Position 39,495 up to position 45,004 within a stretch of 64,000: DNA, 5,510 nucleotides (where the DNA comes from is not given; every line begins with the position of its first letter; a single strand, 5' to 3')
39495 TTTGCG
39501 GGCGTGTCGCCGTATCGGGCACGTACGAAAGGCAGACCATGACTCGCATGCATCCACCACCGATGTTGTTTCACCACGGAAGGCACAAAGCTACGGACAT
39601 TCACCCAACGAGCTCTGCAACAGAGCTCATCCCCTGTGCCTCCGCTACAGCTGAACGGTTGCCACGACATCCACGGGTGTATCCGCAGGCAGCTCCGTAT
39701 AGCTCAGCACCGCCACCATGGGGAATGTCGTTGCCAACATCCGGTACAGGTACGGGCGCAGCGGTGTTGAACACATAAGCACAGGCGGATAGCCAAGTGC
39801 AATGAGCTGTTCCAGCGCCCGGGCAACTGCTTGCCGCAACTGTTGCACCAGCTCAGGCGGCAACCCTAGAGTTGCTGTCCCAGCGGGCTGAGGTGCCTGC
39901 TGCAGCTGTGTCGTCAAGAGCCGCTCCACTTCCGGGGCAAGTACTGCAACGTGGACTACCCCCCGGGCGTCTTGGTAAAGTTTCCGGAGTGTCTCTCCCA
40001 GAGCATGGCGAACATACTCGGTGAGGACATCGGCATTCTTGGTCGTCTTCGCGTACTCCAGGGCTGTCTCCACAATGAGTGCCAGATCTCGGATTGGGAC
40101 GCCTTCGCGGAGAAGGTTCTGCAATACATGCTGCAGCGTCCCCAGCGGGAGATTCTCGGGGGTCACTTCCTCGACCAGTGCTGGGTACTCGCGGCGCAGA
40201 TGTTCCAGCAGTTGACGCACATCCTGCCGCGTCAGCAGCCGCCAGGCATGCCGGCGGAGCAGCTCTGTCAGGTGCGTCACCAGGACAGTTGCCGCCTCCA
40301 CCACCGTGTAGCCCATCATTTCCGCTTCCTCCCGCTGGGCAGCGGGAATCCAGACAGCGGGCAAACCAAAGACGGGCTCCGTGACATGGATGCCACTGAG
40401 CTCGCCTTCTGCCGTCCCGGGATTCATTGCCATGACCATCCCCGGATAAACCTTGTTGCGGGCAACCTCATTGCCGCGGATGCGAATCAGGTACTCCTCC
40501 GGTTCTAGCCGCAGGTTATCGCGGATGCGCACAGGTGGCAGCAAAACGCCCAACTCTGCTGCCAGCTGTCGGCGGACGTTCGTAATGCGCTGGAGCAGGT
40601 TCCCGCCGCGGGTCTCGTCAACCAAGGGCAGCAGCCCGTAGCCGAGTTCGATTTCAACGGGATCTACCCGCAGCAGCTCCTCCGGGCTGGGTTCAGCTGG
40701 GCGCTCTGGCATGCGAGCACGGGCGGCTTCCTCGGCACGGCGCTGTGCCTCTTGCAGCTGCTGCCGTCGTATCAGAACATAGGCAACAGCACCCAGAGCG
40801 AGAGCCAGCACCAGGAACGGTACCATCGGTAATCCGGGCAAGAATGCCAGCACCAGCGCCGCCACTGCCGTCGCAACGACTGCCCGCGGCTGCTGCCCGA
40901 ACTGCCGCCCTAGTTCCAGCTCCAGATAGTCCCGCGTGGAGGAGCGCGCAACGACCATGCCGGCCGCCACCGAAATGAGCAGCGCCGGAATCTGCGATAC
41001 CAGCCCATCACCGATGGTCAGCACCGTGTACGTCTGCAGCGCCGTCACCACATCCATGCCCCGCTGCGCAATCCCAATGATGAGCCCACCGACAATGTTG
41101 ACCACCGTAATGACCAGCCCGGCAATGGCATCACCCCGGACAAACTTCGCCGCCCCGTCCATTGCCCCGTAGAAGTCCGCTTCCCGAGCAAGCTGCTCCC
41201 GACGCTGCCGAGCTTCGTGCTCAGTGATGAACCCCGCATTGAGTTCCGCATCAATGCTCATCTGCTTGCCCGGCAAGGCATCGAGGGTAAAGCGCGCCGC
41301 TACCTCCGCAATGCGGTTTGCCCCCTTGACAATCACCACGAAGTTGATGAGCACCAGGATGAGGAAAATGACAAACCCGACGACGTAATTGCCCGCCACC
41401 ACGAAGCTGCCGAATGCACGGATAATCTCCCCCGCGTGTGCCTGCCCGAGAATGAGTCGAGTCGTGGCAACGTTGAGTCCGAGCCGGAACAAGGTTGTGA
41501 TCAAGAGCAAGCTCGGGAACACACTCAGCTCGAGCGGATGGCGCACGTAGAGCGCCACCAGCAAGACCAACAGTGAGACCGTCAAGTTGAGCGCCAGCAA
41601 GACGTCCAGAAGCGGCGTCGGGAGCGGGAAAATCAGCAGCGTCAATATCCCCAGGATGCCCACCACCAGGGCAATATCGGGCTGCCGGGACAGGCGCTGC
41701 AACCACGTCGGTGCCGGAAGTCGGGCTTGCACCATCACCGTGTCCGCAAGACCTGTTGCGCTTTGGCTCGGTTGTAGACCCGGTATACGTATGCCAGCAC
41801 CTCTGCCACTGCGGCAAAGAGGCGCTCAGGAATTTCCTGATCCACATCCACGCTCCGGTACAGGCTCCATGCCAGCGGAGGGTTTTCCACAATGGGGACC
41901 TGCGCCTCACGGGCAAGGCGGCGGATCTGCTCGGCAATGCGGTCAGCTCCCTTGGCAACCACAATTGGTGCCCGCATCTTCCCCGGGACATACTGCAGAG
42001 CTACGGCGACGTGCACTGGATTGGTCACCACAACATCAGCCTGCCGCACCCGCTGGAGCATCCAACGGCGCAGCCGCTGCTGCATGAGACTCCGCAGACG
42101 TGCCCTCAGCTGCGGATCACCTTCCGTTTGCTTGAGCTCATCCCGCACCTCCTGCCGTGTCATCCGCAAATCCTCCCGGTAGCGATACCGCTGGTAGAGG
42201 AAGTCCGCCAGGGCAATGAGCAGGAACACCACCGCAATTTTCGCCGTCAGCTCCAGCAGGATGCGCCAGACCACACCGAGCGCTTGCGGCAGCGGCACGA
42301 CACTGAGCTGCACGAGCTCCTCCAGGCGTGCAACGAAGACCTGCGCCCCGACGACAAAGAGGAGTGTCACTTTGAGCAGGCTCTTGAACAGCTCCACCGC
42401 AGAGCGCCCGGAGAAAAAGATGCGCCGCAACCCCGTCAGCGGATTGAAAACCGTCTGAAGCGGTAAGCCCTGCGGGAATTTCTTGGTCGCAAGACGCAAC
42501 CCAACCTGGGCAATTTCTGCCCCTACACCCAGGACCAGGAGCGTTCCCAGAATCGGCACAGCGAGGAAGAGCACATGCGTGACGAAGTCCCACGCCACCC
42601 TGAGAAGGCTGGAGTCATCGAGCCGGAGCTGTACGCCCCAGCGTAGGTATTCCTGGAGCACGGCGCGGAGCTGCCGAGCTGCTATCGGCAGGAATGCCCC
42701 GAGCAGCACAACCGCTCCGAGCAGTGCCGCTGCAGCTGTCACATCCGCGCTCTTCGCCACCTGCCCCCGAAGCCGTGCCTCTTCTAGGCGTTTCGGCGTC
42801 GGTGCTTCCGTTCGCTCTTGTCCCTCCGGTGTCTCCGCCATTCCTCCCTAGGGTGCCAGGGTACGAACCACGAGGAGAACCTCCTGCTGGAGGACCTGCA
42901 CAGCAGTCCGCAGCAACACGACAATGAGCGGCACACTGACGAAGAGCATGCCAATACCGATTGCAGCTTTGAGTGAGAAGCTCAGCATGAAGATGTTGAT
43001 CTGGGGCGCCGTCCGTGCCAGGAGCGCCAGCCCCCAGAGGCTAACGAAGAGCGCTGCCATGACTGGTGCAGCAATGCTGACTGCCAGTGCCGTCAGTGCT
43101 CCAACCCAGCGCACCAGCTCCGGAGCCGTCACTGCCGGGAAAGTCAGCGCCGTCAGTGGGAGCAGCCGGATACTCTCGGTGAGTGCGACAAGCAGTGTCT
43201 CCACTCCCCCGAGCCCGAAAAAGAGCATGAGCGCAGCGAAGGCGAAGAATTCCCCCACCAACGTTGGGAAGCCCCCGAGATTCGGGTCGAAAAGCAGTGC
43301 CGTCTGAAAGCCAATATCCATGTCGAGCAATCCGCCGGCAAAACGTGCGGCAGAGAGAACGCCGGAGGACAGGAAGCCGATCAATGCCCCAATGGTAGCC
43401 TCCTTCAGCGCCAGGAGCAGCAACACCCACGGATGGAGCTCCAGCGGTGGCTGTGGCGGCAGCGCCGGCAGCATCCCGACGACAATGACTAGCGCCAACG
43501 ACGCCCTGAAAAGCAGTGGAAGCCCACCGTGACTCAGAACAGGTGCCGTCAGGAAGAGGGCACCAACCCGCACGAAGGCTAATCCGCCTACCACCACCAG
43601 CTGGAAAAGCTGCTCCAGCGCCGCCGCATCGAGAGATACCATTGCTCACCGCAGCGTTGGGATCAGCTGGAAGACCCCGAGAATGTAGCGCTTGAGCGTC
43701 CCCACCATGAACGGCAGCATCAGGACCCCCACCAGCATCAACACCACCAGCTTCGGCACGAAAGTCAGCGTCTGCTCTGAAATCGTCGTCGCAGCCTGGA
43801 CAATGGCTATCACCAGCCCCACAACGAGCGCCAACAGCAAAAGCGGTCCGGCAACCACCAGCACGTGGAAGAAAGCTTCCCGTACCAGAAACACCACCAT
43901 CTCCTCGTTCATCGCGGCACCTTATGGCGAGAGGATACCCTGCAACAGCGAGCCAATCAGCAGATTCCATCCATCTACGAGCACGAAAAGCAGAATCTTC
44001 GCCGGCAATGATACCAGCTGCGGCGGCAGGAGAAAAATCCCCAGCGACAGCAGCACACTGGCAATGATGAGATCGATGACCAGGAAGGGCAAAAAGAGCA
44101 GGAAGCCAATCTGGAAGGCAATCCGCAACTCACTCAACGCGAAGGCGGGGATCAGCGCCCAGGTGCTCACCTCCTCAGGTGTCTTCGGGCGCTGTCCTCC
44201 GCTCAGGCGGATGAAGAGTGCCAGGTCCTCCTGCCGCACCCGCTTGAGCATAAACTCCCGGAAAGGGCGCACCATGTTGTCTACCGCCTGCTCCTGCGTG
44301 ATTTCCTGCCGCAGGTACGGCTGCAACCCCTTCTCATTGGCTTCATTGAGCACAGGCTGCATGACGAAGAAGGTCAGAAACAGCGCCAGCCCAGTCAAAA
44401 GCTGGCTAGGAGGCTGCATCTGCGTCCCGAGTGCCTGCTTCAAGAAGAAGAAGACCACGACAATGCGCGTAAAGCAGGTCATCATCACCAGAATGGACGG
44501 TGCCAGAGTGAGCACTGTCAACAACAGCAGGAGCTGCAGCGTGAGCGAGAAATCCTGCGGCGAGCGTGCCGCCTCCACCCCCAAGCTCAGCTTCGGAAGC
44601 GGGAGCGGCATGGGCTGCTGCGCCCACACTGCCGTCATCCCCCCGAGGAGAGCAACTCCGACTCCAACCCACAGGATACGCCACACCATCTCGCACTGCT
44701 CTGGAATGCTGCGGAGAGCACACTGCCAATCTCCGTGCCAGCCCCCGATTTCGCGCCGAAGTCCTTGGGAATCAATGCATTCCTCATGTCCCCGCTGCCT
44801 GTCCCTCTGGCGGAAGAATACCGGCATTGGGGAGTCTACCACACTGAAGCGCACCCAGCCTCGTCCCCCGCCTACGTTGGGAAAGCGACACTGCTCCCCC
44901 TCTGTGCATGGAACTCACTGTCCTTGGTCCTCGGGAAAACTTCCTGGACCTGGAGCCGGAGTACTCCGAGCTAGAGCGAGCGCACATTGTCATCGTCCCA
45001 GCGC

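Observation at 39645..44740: Stand-alone type III export gate (fliPQR-flhB-flhA) with no other flagellar or injectisome genes around it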

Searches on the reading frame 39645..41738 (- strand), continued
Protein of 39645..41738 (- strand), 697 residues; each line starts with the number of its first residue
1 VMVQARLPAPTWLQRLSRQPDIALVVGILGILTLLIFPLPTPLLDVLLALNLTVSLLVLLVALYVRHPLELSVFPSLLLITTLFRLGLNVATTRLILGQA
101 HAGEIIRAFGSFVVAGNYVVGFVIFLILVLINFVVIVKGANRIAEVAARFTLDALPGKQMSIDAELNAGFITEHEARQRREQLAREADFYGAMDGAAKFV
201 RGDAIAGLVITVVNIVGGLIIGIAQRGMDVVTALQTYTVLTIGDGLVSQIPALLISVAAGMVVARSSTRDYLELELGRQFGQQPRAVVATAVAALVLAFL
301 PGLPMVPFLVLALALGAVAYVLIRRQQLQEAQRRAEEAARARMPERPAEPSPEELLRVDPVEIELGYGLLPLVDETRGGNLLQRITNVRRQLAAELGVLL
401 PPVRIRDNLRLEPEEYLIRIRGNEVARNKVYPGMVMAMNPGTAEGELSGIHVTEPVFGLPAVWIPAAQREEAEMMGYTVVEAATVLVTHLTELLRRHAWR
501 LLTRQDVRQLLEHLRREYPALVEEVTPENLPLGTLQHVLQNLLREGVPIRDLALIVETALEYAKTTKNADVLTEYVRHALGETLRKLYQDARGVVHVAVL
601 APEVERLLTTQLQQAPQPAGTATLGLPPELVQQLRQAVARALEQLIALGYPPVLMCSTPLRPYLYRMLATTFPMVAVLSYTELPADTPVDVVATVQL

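Call 46: find_encoding_contigs(protein=P0003, flank=10000, max_places=2)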
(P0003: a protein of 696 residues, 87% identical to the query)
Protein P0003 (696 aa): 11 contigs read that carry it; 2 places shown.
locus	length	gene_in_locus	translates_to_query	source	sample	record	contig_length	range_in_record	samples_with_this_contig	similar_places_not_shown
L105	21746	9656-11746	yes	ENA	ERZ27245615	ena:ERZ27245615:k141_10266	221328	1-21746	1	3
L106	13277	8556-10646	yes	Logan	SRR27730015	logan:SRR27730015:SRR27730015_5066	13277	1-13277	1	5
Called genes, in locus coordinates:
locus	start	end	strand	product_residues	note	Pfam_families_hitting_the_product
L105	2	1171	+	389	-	?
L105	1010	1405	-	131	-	-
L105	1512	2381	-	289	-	PF03734:YkuD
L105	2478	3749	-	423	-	PF12679:ABC2_membrane_2 (faint), PF12698:ABC2_membrane_3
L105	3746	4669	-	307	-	PF00005:ABC_tran, PF13304:AAA_21, PF13732:DrrA1-3_C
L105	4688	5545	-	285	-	PF14805:THDPS_N_2, PF00132:Hexapep (faint), PF25087:GMPPB_C (faint), PF14602:Hexapep_2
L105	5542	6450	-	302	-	PF00491:Arginase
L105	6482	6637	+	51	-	-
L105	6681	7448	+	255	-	PF00813:FliP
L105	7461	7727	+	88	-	PF01313:Bac_export_3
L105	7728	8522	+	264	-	PF01311:Bac_export_1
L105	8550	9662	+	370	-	PF01312:Bac_export_2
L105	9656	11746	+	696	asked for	PF00771:FHIPEP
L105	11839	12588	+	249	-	PF01012:ETF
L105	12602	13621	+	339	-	PF01012:ETF, PF00766:ETF_alpha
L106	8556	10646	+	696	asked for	PF00771:FHIPEP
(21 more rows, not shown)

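Call 48: search_protein_families(library=ncbifam, proteins=[window:39645-41735:-], max_evalue=0.00001)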
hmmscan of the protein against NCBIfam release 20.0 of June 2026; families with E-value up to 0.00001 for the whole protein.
window:39645-41735:- (696 aa): 5 families
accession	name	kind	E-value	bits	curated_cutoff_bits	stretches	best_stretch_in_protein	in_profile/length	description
TIGR01398.1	FlhA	equivalog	8.3e-263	873.7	772.1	1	19-694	2-678/678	flagellar biosynthesis protein FlhA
TIGR01399.1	hrcV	equivalog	1.5e-196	654.9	692.25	1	18-694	2-677/677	type III secretion system export apparatus subunit SctV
NF011865.0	PRK15337.1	equivalog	2.6e-163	544.9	800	1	12-694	6-686/686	EscV/YscV/HrcV family type III secretion system export apparatus protein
NF009363.0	PRK12720.1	equivalog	1.5e-160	536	993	1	10-696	8-673/683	EscV/YscV/HrcV family type III secretion system export apparatus protein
NF004571.0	PRK05910.1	equivalog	6.8e-85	285.7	670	2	24-353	13-335/584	type III secretion system protein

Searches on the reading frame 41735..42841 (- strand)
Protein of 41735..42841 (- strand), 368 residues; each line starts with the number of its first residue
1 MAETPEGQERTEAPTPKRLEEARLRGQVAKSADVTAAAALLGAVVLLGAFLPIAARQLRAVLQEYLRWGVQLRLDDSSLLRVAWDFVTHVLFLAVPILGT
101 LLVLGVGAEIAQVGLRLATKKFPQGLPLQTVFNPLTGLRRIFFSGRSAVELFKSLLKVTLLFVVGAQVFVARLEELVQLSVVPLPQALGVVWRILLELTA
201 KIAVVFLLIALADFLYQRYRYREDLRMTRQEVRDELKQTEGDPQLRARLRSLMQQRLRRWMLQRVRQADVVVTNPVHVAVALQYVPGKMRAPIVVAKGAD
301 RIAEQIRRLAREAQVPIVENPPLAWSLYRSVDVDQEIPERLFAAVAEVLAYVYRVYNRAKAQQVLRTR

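Call 3: search_protein_families(library=pfam, proteins=[window:41735-42841:-])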
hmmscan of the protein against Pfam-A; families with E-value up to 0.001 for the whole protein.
window:41735-42841:- (368 aa): 1 family
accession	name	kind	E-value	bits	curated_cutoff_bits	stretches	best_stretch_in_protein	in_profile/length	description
PF01312.24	Bac_export_2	-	7.2e-115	384.2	24.4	1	8-352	1-335/335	FlhB HrpN YscU SpaS Family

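Call 6: find_encoding_contigs(protein=window:41735-42841:-, flank=10000, max_places=10)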
Protein window:41735-42841:- (368 aa): 10 contigs read that carry it; 9 places shown.
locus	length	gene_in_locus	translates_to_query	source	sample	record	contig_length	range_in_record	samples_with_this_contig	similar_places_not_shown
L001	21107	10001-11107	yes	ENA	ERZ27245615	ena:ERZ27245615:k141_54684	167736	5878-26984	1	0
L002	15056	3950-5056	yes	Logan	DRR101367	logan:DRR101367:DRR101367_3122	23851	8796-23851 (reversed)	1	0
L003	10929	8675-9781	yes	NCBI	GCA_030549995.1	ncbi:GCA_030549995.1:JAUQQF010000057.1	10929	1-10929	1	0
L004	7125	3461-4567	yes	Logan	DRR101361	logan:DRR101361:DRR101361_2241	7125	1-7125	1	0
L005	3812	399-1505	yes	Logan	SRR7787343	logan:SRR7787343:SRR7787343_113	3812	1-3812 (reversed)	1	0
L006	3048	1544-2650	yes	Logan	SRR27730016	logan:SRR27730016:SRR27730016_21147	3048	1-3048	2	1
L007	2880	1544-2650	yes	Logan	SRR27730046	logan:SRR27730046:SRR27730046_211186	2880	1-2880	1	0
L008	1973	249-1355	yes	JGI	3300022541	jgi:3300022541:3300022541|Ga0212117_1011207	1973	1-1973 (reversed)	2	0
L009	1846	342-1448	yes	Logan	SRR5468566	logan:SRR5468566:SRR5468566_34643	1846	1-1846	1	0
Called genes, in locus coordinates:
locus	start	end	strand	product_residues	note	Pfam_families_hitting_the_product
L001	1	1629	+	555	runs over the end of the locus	-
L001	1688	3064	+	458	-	PF20094:GWxTD_dom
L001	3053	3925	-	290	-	PF03734:YkuD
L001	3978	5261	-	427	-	PF12698:ABC2_membrane_3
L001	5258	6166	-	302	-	PF00005:ABC_tran, PF13304:AAA_21, PF13732:DrrA1-3_C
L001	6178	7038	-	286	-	PF14805:THDPS_N_2, PF00132:Hexapep (faint), PF14602:Hexapep_2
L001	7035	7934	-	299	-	PF00491:Arginase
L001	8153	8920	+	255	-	PF00813:FliP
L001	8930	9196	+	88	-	PF01313:Bac_export_3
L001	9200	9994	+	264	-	PF01311:Bac_export_1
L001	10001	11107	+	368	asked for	PF01312:Bac_export_2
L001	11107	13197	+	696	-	PF00771:FHIPEP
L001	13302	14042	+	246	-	PF01012:ETF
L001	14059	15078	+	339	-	PF01012:ETF, PF00766:ETF_alpha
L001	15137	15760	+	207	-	PF02577:BFN_dom, PF02151:UVR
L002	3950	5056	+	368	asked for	PF01312:Bac_export_2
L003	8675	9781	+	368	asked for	PF01312:Bac_export_2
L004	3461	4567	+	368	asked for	PF01312:Bac_export_2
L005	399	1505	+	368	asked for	PF01312:Bac_export_2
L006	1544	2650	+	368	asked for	PF01312:Bac_export_2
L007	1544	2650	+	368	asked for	PF01312:Bac_export_2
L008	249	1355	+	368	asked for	PF01312:Bac_export_2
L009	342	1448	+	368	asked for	PF01312:Bac_export_2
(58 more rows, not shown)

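Call 48: search_protein_families(library=ncbifam, proteins=[window:41735-42841:-], max_evalue=0.00001)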
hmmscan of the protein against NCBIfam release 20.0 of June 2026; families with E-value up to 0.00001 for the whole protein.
window:41735-42841:- (368 aa): 9 families
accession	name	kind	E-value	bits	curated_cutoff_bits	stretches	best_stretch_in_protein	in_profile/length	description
TIGR00328.1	flhB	equivalog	1.1e-111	373.4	349.25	1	8-356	1-345/348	flagellar biosynthesis protein FlhB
NF009411.0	PRK12772.1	equivalog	5.9e-89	299.1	739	1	8-358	263-609/610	fused FliR family export protein/FlhB family type III secretion system protein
TIGR01404.2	FlhB_rel_III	equivalog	6.1e-88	295.5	358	1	9-354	1-340/341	type III secretion system export apparatus subunit SctU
NF009364.0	PRK12721.1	equivalog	4.8e-66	223.3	381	1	8-355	2-343/352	EscU/YscU/HrcU family type III secretion system export apparatus switch protein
NF009117.0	PRK12468.1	equivalog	2.6e-64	217.4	712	1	7-356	6-351/386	flagellar biosynthesis protein FlhB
NF004950.0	PRK06298.1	equivalog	5.9e-57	193.4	434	1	9-355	3-344/360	type III secretion system protein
NF009412.0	PRK12773.1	equivalog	8.5e-52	176.2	886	1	6-352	299-642/649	flagellar biosynthesis protein FlhB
NF006017.0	PRK08156.1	equivalog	1.5e-43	149.5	394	1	9-361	3-344/367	EscU/YscU/HrcU family type III secretion system export apparatus switch protein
TIGR00789.1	flhB_rel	hypoth_equivalog_domain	7.9e-20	70.9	117.35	1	277-357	3-82/84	FlhB-like flagellar biosynthesis protein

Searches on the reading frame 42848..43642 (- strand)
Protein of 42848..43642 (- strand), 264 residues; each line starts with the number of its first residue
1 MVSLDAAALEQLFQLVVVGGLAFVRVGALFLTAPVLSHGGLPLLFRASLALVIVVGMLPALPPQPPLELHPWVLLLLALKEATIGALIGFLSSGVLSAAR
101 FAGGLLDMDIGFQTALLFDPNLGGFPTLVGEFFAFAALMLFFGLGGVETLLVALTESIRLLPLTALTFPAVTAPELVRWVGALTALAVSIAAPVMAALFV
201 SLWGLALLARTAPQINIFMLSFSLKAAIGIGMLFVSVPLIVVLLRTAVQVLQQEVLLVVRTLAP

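Call 3: search_protein_families(library=pfam, proteins=[window:42848-43642:-])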
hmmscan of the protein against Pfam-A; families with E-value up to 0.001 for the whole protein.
window:42848-43642:- (264 aa): 1 family
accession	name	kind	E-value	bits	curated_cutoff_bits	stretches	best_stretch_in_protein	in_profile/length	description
PF01311.25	Bac_export_1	-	3.3e-47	161.4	27.8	1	20-247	5-226/230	Bacterial export proteins, family 1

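Call 48: search_protein_families(library=ncbifam, proteins=[window:42848-43642:-], max_evalue=0.00001)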
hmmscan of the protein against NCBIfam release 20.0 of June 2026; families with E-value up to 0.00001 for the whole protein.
window:42848-43642:- (264 aa): 4 families
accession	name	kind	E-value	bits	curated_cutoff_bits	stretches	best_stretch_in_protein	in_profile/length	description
TIGR01400.1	fliR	equivalog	4.3e-42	144.4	168.6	1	21-249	6-235/245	flagellar biosynthetic protein FliR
TIGR01401.1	fliR_like_III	equivalog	3.2e-35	121.9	163.05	1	10-247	2-240/253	type III secretion system export apparatus subunit SctT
NF009411.0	PRK12772.1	equivalog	8.7e-33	113.6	739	1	21-260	12-252/610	fused FliR family export protein/FlhB family type III secretion system protein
NF011876.0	PRK15349.1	equivalog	6.4e-13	49.2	275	1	11-240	4-237/259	EscT/YscT/HrcT family type III secretion system export apparatus protein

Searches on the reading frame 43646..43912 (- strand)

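Call 3: search_protein_families(library=pfam, proteins=[window:43646-43912:-])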
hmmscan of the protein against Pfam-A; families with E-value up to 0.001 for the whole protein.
window:43646-43912:- (88 aa): 1 family
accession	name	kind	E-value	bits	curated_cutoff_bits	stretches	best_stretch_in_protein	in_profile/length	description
PF01313.24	Bac_export_3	-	3e-22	78.8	25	1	6-77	2-73/74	Bacterial export proteins, family 3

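Call 48: search_protein_families(library=ncbifam, proteins=[window:43646-43912:-], max_evalue=0.00001)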
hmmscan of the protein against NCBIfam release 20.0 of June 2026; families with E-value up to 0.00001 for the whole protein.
window:43646-43912:- (88 aa): 4 families
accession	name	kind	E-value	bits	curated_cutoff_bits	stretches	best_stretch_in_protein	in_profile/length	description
TIGR01402.1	fliQ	equivalog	1.3e-25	89.3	88.9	1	1-87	1-87/88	flagellar biosynthesis protein FliQ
NF004671.0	PRK06010.1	subfamily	9e-21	73.6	104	1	1-84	1-84/88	flagellar biosynthesis protein FliQ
TIGR01403.1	fliQ_rel_III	equivalog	8.4e-12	45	76.5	1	6-84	2-80/81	type III secretion system export apparatus subunit SctS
NF011877.0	PRK15350.1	equivalog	3.2e-09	37.1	104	1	1-79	1-79/88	EscS/YscS/HrcS family type III secretion system export apparatus protein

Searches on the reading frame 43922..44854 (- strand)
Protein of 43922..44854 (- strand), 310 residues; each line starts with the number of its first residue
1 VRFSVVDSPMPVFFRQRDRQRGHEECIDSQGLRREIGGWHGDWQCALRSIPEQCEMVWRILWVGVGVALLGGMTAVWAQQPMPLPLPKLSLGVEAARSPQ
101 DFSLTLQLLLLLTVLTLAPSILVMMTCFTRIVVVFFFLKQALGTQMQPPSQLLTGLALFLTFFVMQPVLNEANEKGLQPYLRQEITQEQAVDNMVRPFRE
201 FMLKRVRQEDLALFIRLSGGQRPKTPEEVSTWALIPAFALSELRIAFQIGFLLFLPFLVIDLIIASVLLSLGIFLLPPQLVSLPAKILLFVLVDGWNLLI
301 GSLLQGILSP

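Call 3: search_protein_families(library=pfam, proteins=[window:43922-44854:-])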
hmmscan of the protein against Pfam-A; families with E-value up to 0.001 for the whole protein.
window:43922-44854:- (310 aa): 1 family
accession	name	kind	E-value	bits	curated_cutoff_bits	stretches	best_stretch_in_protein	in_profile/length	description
PF00813.25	FliP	-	5.7e-77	258.4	26.9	1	111-303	1-191/191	FliP family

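Call 48: search_protein_families(library=ncbifam, proteins=[window:43922-44689:-], max_evalue=0.00001)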
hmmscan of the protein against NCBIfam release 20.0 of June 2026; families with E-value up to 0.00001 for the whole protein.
window:43922-44689:- (255 aa): 4 families
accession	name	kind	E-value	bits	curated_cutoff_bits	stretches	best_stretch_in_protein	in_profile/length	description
TIGR01103.1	fliP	equivalog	4e-80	268.2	217.45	1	56-250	1-195/197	flagellar type III secretion system pore protein FliP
NF009438.0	PRK12797.1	subfamily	3.1e-55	187.3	179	1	50-249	8-213/217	EscR/YscR/HrcR family type III secretion system export apparatus protein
TIGR01102.1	yscR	equivalog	7.2e-52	176.1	208.6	1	53-248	1-202/202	type III secretion system export apparatus subunit SctR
NF009437.0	PRK12796.1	equivalog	3.1e-43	148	263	1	51-250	6-215/223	EscR/YscR/HrcR family type III secretion system export apparatus protein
